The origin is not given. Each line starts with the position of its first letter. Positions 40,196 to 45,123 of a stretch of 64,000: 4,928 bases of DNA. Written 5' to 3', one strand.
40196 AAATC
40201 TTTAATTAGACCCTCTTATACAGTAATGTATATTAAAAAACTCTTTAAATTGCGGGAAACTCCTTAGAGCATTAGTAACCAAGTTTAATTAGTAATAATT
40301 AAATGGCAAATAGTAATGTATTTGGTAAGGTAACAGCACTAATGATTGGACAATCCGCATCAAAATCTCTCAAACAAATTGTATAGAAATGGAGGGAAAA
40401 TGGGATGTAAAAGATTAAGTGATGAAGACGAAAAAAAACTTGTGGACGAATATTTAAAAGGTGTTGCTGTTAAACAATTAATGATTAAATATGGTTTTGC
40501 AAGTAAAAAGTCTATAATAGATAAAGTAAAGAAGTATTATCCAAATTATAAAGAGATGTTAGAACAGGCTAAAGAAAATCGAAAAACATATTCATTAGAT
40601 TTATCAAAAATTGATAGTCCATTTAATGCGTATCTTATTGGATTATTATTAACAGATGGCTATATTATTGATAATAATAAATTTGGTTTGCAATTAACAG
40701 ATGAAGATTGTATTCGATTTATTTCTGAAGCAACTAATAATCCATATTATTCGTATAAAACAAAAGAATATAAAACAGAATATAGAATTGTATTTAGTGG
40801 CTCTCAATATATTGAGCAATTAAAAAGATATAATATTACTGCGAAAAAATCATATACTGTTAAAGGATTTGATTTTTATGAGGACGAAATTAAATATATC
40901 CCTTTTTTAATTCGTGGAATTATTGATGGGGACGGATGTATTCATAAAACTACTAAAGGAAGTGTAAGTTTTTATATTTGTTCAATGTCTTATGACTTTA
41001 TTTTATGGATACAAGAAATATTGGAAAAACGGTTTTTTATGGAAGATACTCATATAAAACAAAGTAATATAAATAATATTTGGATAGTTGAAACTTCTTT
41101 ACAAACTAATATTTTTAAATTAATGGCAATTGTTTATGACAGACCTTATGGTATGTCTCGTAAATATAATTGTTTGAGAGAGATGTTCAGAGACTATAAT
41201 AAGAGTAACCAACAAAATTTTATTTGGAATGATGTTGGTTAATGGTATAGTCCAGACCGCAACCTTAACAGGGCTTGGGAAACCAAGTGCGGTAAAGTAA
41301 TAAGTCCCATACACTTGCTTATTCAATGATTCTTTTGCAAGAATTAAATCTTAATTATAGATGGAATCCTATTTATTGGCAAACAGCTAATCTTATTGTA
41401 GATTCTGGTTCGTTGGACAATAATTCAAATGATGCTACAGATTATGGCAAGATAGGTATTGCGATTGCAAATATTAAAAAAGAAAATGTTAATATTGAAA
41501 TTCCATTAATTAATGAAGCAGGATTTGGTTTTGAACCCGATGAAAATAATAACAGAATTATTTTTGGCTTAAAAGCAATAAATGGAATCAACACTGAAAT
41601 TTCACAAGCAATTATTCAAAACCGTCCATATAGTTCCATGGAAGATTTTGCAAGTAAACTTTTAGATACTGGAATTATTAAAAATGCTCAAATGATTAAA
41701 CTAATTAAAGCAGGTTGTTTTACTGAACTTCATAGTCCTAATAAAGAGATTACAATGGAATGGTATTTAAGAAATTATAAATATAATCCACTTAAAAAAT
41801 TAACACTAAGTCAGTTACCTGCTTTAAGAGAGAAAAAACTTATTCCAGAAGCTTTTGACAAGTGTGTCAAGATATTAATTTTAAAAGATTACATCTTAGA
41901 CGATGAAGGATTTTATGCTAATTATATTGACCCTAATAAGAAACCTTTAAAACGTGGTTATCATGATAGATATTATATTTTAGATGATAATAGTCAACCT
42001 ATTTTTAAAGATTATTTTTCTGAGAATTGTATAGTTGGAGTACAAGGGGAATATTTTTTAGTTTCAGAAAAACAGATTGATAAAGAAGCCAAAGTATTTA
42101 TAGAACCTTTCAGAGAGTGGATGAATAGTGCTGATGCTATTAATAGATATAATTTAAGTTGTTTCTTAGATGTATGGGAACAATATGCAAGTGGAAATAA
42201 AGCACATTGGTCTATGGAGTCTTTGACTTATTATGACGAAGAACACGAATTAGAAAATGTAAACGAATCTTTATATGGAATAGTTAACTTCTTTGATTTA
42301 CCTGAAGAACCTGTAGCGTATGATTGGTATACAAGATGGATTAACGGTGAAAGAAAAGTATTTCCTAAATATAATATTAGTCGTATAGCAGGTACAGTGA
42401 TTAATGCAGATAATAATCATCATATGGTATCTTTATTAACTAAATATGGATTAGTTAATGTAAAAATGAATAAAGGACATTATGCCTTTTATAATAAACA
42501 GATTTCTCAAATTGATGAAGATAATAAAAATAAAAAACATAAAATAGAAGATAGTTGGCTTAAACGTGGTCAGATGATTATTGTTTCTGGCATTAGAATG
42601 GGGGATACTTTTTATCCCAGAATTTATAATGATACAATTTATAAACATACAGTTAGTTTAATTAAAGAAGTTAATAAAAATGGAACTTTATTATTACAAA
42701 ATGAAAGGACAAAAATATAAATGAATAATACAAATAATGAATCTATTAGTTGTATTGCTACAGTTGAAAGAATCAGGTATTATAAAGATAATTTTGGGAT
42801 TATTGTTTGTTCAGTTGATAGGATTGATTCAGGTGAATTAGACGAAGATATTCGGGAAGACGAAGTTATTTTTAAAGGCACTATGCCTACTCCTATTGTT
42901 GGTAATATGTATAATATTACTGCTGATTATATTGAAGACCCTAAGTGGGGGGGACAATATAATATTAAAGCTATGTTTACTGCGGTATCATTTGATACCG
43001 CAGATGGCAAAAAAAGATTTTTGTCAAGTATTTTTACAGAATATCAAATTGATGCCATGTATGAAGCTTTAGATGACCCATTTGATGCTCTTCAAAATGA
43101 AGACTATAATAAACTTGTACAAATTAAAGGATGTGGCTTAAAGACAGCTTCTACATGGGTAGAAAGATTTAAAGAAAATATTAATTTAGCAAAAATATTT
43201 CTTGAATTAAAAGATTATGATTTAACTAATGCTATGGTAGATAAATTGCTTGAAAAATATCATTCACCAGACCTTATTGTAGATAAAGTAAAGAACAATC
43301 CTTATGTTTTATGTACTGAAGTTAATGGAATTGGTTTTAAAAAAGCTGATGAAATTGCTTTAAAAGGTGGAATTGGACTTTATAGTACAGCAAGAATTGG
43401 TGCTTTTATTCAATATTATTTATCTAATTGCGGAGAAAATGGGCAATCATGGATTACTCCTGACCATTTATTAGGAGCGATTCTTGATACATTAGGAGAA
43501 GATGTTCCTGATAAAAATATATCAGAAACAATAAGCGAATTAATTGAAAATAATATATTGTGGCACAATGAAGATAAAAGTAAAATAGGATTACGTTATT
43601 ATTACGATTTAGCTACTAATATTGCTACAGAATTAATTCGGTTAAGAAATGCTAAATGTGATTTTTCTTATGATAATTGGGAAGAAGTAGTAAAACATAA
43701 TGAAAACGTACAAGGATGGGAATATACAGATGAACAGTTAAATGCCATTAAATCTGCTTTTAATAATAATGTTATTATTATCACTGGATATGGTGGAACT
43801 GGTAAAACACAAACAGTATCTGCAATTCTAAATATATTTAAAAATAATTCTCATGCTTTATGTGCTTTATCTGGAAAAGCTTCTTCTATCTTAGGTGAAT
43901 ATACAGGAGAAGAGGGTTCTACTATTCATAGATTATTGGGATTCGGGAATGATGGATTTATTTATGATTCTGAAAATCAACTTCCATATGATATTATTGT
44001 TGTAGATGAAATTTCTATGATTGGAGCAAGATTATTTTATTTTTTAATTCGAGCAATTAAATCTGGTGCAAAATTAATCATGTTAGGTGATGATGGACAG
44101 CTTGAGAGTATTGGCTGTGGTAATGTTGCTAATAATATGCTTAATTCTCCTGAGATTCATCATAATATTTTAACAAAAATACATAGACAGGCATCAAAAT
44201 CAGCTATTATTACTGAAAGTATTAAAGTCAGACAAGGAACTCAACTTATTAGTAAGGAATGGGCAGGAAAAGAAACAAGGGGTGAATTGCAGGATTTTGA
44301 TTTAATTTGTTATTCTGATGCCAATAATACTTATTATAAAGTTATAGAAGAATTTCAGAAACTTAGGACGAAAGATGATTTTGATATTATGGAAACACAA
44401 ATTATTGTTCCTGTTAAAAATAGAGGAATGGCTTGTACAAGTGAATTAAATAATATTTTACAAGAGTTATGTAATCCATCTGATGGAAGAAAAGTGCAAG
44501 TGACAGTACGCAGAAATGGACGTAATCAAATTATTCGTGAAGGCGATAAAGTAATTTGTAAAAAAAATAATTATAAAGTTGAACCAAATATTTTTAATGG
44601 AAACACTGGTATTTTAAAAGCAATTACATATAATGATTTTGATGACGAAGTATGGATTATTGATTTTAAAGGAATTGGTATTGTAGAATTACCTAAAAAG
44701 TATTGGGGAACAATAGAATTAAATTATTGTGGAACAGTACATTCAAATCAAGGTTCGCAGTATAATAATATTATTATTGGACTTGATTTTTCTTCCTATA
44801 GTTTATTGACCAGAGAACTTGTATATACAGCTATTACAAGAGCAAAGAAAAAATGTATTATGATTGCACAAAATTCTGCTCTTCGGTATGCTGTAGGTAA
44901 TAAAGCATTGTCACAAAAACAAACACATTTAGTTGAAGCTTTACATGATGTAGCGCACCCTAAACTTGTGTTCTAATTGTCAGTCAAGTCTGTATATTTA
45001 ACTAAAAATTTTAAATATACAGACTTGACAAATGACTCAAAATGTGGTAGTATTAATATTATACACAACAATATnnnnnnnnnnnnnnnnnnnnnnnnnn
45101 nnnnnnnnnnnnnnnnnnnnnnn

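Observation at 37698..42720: PolIII-alpha-type polymerase gene split inside the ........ block by a HEG-bearing element flanked by a 9-bp duplication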

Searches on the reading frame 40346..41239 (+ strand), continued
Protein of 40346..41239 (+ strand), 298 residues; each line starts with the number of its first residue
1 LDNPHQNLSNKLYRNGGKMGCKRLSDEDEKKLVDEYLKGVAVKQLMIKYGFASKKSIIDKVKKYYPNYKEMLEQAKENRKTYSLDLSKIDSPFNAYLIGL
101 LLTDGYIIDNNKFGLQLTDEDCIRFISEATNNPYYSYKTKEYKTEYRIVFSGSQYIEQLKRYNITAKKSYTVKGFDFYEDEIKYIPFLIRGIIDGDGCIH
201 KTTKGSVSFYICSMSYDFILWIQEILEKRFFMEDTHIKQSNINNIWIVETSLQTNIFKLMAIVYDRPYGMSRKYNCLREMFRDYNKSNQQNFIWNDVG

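Call 77: fold_search(model_id=the predicted structure, library=pdb)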
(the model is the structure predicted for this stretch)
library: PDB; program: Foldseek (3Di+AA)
matches with E <= 10: 769; with E <= 0.001: 108
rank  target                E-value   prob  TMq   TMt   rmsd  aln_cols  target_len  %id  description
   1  7qss                  1.5e-07  1.00  0.48  0.33   4.7       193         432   15  Crystal structure of homing endonuclease-associated TliVMA intein (C1A) (released 2022-03-30)
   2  1p8k_Z                5.3e-07  1.00  0.49  0.53   6.8       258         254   16  The structure and DNA recognition of a bifunctional homing endonuclease and group I intron splicing factor (released 2004-01-20)
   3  2ab5_B                6.9e-07  1.00  0.51  0.54   6.5       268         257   14  bI3 LAGLIDADG Maturase (released 2005-08-30)
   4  2ab5_A                7.3e-07  1.00  0.50  0.53   6.6       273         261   15  bI3 LAGLIDADG Maturase (released 2005-08-30)
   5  7qsu                  9.5e-07  1.00  0.48  0.38   4.8       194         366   15  Crystal structure of homing endonuclease-associated TliVMA intein (C1A, d333-339) (released 2022-03-30)
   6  2dch                  1.5e-06  1.00  0.48  0.63   4.7       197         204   15  Crystal structure of archaeal intron-encoded homing endonuclease I-Tsp061I (released 2006-07-06)
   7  4yit_D                6.1e-06  1.00  0.47  0.47   9.8       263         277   14  Crystal Structure of LAGLIDADG Meganuclease I-AabMI Bound to Uncleaved DNA (released 2016-03-23)
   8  4z1z_B                6.5e-06  1.00  0.48  0.46   9.6       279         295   10  Crystal Structure of Meganuclease I-SmaMI Bound to Uncleaveable DNA with a TTCT Central Four (released 2016-03-30)
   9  3eh8_A                7.2e-06  1.00  0.50  0.54   5.4       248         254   16  Crystal structure of Y2 I-AniI variant (F13Y/S111Y)/DNA complex with calcium (released 2009-01-13)
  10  5e5s_A                8.5e-06  1.00  0.46  0.44  10.3       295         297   11  I-SmaMI K103A mutant (released 2016-01-13)
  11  4z20_A                8.9e-06  1.00  0.47  0.44  10.5       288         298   10  Crystal Structure of Meganuclease I-SmaMI Bound to Uncleaveable DNA with a TTGT Central Four (released 2016-03-30)
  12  4efj_A                9.9e-06  1.00  0.47  0.45  10.3       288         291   11  Crystal structure of I-GzeII LAGLIDADG homing endonuclease in complex with DNA target site (released 2012-05-02)
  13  11qf_B                1.1e-05  1.00  0.47  0.44  11.2       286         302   12  I-PnoMI with solubilizing mutations (released 2026-03-25)
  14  1ef0_A                1.4e-05  1.00  0.43  0.30   7.5       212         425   11  CRYSTAL STRUCTURE OF PI-SCEI MINIPRECURSOR (released 2000-06-07)
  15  3uvf_A                1.5e-05  1.00  0.49  0.53   7.1       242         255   16  Expanding LAGALIDADG endonuclease scaffold diversity by rapidly surveying evolutionary sequence space (released 2012-02-29)
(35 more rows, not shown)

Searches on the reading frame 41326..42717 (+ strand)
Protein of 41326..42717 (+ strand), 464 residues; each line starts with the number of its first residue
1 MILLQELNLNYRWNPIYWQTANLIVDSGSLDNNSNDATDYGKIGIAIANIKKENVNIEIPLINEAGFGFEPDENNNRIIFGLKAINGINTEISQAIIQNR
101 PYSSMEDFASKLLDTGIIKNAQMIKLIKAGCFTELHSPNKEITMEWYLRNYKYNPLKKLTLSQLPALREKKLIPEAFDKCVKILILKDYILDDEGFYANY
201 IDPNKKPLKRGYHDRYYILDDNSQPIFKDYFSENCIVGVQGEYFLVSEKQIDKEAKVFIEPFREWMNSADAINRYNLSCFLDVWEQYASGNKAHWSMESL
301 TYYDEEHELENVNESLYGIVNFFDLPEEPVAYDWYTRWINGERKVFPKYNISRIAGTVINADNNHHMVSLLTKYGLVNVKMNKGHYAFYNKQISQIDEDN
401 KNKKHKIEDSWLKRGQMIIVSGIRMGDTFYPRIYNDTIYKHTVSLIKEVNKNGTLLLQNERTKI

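Call 5: search_protein_families(library=pfam, proteins=[window:41326-42717:+], max_evalue=0.01)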
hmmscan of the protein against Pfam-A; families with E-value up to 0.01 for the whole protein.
window:41326-42717:+ (464 aa): 1 family
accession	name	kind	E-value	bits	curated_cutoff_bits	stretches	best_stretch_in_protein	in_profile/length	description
PF14579.12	HHH_6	-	1.4e-14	54.5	25.6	1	55-139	2-87/90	Helix-hairpin-helix motif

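Call 52: find_related_loci(query=window:41326-42717:+, collection=genome_contigs, flank=6000)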
Query window:41326-42717:+ (464 aa) in genome_contigs; peptide patterns used: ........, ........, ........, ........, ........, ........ (x = any residue, [..] = any of these).
34 stretches matched a pattern, but none encodes a relative of the query by tblastn (E <= 1e-3).

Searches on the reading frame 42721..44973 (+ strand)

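Call 5: search_protein_families(library=pfam, proteins=[window:42721-44973:+], max_evalue=0.01)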
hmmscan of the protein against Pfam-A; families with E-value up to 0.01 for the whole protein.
window:42721-44973:+ (751 aa): 14 families
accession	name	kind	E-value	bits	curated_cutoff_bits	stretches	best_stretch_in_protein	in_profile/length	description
PF13604.12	AAA_30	-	3.2e-28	99.2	27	1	335-509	2-174/191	AAA domain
PF13245.12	AAA_19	-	4.8e-28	98.4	25.1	1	339-465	1-133/134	AAA domain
PF14490.11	HHH_RecD2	-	1.3e-20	73.5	27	1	156-242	5-90/92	ATP-dependent RecD2 DNA helicase HHH domain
PF13538.12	UvrD_C_2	-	2.6e-11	43.7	27.4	1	669-715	3-52/52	UvrD-like helicase C-terminal domain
PF18335.7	SH3_13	-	7e-11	42.2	41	1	576-649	1-65/65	ATP-dependent RecD-like DNA helicase SH3 domain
PF01443.25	Viral_helicase1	-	5.9e-10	39.8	21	2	670-715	179-227/228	Viral superfamily 1 RNA helicase core domain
PF23139.1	OB_YrrC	-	6.7e-08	32.8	27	1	13-85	6-71/76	ATP-dependent DNA helicase YrrC, OB-fold domain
PF13086.12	AAA_11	-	1.2e-05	25.7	27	1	335-373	2-41/257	AAA domain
PF14520.12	HHH_5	-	4.3e-05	24.3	27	0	121-152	26-57/57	Helix-hairpin-helix domain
PF05970.20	PIF1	-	0.00054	20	25.9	1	346-439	17-119/223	PIF1-like helicase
PF00004.35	AAA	-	0.0017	19.2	21.2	1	353-435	2-70/131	ATPase family associated with various cellular activities (AAA)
PF00437.27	T2SSE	-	0.0086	15.2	24.9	0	329-379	120-172/370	Type II/IV secretion system protein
PF13191.12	AAA_16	-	0.0092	16.9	32.6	0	338-390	7-63/167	AAA ATPase domain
PF10391.15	DNA_pol_lambd_f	-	0.0095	16.2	29.8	0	132-148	3-19/51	Fingers domain of DNA polymerase lambda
